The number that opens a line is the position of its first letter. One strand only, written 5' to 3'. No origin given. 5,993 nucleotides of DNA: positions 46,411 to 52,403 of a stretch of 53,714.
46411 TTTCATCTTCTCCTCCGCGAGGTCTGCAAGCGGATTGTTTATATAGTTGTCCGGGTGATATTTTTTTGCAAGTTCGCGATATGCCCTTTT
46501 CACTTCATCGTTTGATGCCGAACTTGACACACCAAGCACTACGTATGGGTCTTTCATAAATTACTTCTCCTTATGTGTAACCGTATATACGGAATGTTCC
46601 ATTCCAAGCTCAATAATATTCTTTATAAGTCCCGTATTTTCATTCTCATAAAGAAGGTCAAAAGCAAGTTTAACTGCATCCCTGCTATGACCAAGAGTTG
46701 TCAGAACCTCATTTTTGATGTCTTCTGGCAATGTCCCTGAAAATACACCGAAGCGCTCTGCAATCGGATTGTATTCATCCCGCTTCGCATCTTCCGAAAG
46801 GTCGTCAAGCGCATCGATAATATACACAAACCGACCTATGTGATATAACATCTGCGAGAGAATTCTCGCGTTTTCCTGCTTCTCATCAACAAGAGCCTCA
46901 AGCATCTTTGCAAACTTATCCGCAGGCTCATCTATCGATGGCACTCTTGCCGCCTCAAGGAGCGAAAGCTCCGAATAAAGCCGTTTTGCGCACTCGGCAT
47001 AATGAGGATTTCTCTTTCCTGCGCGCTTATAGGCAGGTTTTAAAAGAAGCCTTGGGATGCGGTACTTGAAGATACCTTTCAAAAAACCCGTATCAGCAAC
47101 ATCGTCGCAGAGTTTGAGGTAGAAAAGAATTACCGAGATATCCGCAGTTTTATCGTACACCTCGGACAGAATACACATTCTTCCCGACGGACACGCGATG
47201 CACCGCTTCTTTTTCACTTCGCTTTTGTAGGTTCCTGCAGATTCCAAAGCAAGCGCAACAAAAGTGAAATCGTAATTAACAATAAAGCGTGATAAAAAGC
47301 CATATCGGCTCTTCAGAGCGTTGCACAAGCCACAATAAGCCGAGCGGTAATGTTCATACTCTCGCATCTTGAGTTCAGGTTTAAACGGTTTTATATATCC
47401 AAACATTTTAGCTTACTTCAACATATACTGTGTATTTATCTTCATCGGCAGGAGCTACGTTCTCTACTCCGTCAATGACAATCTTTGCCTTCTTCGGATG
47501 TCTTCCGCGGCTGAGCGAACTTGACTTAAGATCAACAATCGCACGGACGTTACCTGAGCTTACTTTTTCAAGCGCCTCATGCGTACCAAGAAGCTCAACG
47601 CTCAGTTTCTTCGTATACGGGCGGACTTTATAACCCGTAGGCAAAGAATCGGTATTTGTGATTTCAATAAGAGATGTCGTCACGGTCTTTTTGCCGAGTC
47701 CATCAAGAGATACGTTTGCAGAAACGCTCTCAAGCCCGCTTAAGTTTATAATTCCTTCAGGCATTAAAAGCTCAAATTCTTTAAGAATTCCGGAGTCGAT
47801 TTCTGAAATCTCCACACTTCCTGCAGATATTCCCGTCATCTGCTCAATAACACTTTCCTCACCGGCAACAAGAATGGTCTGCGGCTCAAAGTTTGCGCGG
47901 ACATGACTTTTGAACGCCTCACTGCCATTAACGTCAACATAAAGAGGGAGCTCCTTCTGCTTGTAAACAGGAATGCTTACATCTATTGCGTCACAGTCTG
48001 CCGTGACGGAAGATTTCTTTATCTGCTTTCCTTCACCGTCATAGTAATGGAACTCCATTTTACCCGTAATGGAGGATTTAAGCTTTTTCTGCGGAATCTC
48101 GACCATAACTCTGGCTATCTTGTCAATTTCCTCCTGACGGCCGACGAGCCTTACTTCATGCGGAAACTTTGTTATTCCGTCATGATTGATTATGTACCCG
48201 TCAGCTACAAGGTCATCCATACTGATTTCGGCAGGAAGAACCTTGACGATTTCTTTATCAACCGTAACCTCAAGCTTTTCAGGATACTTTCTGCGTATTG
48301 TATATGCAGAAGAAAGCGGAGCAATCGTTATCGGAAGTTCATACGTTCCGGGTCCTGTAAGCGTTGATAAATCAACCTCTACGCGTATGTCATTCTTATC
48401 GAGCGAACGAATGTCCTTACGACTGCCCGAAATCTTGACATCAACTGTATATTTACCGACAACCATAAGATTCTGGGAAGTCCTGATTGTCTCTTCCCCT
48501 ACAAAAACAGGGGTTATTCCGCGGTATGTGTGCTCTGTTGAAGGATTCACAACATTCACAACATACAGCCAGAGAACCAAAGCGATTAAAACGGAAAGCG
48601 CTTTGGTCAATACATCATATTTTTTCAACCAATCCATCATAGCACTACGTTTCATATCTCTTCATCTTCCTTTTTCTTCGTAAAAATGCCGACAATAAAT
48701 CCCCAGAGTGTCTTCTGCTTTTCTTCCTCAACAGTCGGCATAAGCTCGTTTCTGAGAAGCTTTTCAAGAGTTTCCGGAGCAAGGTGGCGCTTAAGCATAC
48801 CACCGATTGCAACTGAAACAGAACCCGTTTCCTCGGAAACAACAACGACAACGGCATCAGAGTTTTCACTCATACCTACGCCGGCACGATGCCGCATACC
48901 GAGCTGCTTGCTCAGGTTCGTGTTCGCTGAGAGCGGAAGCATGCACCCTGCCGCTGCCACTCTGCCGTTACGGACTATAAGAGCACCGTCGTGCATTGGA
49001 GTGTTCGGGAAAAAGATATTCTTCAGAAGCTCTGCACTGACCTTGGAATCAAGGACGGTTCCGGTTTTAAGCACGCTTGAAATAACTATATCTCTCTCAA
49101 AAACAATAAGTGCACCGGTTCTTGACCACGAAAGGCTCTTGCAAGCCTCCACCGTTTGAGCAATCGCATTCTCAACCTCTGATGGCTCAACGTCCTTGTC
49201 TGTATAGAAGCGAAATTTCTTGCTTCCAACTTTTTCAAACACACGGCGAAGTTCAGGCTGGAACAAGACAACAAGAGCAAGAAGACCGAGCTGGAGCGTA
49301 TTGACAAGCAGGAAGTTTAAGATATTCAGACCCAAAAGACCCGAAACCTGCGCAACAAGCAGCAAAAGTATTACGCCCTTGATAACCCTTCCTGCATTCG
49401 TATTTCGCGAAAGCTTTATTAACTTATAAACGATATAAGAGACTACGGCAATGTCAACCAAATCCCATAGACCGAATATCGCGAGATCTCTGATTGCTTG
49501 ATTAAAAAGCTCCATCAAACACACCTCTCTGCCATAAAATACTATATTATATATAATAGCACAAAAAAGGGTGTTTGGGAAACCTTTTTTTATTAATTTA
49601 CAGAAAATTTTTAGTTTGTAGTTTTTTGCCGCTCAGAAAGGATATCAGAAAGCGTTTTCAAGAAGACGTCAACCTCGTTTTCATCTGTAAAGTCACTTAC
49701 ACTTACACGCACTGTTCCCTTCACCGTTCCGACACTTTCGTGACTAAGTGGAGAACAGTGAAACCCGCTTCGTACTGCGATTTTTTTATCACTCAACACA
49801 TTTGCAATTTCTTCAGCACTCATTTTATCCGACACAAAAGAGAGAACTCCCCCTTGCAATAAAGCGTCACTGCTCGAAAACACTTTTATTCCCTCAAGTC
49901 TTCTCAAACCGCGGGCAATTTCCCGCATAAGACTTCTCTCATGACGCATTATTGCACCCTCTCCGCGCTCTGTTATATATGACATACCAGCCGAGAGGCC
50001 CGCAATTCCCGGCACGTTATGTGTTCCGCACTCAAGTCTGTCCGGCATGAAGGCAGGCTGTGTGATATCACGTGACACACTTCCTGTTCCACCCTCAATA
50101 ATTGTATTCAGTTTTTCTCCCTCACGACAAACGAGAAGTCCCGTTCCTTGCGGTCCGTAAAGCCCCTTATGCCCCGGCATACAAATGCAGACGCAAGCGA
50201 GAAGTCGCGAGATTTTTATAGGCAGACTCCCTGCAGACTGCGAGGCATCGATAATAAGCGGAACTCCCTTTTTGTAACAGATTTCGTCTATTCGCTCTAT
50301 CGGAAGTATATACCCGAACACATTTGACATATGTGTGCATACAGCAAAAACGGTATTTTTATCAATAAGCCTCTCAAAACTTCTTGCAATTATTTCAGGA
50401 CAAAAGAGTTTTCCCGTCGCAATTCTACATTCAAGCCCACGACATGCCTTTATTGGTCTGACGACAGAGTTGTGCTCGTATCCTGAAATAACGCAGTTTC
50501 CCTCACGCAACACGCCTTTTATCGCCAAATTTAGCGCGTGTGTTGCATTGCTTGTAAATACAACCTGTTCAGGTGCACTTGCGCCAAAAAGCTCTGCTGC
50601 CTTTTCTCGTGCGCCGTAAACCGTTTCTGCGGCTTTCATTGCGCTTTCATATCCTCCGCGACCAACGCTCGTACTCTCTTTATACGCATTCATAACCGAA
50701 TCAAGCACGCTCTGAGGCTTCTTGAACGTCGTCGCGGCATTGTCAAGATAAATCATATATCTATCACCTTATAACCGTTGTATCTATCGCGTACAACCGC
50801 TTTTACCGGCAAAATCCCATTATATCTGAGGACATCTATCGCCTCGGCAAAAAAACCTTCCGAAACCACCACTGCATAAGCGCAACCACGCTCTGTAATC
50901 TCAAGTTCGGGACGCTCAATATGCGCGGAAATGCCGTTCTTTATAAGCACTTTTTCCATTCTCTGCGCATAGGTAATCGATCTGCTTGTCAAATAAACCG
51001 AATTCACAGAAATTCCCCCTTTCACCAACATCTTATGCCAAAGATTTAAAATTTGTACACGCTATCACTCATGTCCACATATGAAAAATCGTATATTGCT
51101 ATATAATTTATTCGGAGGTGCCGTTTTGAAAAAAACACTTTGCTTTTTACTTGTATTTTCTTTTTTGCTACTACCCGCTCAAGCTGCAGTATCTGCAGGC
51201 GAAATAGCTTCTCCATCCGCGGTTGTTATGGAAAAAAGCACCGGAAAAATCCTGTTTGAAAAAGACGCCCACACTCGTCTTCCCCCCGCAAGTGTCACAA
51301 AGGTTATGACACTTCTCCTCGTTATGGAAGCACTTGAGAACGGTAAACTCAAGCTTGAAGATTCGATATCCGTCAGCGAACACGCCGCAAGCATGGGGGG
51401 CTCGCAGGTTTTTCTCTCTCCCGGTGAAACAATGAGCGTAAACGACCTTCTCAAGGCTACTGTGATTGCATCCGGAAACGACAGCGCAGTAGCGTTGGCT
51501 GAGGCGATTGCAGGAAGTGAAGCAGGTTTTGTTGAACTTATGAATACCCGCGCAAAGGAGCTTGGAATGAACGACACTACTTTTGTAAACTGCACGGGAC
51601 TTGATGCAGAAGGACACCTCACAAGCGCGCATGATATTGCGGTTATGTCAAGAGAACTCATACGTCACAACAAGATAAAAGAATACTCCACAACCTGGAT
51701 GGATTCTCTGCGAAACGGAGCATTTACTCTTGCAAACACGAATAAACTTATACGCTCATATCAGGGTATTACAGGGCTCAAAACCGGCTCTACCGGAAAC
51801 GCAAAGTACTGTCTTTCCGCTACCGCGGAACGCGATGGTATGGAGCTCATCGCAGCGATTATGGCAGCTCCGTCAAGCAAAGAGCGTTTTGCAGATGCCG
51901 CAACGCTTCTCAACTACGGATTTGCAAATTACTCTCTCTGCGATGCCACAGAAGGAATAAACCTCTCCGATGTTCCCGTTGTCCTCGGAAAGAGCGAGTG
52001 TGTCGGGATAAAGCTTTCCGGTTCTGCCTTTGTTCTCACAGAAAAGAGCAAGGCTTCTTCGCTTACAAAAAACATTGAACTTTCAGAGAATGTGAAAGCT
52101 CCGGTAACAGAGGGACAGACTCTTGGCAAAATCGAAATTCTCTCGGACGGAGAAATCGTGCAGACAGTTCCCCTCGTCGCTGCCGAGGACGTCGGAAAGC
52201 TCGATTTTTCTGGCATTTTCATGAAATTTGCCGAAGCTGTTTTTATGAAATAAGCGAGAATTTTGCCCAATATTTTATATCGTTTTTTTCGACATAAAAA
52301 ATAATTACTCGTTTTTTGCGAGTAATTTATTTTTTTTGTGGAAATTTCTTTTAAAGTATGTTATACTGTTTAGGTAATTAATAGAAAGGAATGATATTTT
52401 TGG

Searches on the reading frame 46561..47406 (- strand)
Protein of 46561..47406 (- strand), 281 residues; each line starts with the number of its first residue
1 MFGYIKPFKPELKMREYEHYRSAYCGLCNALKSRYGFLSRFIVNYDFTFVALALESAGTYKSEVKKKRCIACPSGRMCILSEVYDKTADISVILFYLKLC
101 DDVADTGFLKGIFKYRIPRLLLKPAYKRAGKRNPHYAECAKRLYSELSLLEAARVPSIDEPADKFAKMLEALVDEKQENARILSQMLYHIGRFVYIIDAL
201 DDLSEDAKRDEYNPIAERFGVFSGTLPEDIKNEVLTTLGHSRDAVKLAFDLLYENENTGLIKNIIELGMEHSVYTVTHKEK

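Call 48: search_protein_families(library=pfam, proteins=[window:46561-47406:-])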
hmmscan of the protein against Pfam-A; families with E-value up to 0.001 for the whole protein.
window:46561-47406:- (281 aa): 1 family
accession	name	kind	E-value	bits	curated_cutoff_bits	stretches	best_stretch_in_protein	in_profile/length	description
PF18937.5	DUF5685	-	2.7e-71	240.6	26.7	1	1-272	1-269/272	Family of unknown function (DUF5685)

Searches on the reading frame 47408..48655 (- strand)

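Call 48: search_protein_families(library=pfam, proteins=[window:47408-48655:-])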
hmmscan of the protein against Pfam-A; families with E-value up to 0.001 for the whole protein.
window:47408-48655:- (415 aa): 1 family
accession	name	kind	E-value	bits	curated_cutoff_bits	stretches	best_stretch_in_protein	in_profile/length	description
PF07949.17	YbbR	-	1.2e-18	67.7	22.3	1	66-132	19-81/81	YbbR-like protein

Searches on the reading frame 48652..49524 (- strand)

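Call 48: search_protein_families(library=pfam, proteins=[window:48652-49524:-])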
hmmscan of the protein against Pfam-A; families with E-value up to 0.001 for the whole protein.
window:48652-49524:- (290 aa): 2 families
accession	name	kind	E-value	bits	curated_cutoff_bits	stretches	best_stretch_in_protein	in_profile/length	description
PF02457.21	DAC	-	1.2e-43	147.9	27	1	126-243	2-118/119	DisA bacterial checkpoint controller nucleotide-binding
PF19293.4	CdaA_N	-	1.1e-08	35.5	23.8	1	16-91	4-80/81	CdaA N-terminal transmembrane domain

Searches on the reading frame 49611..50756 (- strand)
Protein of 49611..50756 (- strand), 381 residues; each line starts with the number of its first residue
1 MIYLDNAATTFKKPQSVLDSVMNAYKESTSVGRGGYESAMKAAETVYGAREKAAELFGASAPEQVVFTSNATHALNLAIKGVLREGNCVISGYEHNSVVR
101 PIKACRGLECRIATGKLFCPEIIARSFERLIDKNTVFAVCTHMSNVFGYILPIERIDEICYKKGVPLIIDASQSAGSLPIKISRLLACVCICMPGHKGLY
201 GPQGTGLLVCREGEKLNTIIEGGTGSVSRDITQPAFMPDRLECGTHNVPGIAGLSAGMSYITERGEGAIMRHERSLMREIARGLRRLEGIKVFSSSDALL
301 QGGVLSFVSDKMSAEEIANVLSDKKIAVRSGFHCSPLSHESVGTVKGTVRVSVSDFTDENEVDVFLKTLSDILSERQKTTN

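Call 48: search_protein_families(library=pfam, proteins=[window:49611-50756:-])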
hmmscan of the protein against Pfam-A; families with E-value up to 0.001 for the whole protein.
window:49611-50756:- (381 aa): 3 families
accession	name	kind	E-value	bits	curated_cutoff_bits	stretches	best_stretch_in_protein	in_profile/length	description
PF00266.25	Aminotran_5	-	6.4e-70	236.4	21.5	1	2-365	1-371/371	Aminotransferase class-V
PF01041.23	DegT_DnrJ_EryC1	-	4.1e-05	23.4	19.8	1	63-177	40-152/360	DegT/DnrJ/EryC1/StrS aminotransferase family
PF01212.27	Beta_elim_lyase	-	6.2e-05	22.9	27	1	39-326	27-270/288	Beta-eliminating lyase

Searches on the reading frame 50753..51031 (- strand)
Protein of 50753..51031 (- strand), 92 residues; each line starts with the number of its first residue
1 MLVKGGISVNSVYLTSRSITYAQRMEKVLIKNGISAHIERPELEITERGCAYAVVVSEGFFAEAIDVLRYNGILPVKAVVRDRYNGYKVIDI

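Call 46: search_protein_families(library=pfam, proteins=[window:50753-51031:-], max_evalue=0.01)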
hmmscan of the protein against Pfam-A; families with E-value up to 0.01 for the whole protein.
window:50753-51031:- (92 aa): 1 family
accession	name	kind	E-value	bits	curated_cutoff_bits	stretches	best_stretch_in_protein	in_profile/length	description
PF11823.13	Se_S_carrier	-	2.6e-09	36.9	25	1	13-77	3-66/69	Putative Se/S carrier protein-like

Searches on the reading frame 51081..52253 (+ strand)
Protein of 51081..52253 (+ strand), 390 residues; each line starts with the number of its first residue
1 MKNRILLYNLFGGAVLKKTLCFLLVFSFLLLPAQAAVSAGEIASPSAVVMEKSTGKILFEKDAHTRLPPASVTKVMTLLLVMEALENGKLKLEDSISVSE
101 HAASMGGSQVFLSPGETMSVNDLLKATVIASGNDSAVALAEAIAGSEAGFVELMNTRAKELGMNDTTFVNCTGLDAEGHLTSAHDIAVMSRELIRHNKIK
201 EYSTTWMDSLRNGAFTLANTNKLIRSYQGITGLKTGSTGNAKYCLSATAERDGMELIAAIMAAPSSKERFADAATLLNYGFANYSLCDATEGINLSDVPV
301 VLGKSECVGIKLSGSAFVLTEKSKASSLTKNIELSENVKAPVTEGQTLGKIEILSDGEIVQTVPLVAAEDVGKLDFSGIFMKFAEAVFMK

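Call 48: search_protein_families(library=pfam, proteins=[window:51081-52253:+])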
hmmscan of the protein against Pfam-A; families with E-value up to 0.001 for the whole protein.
window:51081-52253:+ (390 aa): 4 families
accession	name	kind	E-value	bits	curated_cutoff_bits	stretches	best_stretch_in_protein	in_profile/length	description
PF00768.25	Peptidase_S11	-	1.9e-76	257.1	27.6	1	35-264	3-238/239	D-alanyl-D-alanine carboxypeptidase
PF13354.11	Beta-lactamase2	-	3.4e-15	56.4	22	1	48-210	3-164/214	Beta-lactamase enzyme family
PF07943.18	PBP5_C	-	1.3e-14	54.5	21.2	1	294-372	12-90/91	Penicillin-binding protein 5, C-terminal domain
PF00144.29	Beta-lactamase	-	1.7e-06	27.9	27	1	62-133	45-109/329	Beta-lactamase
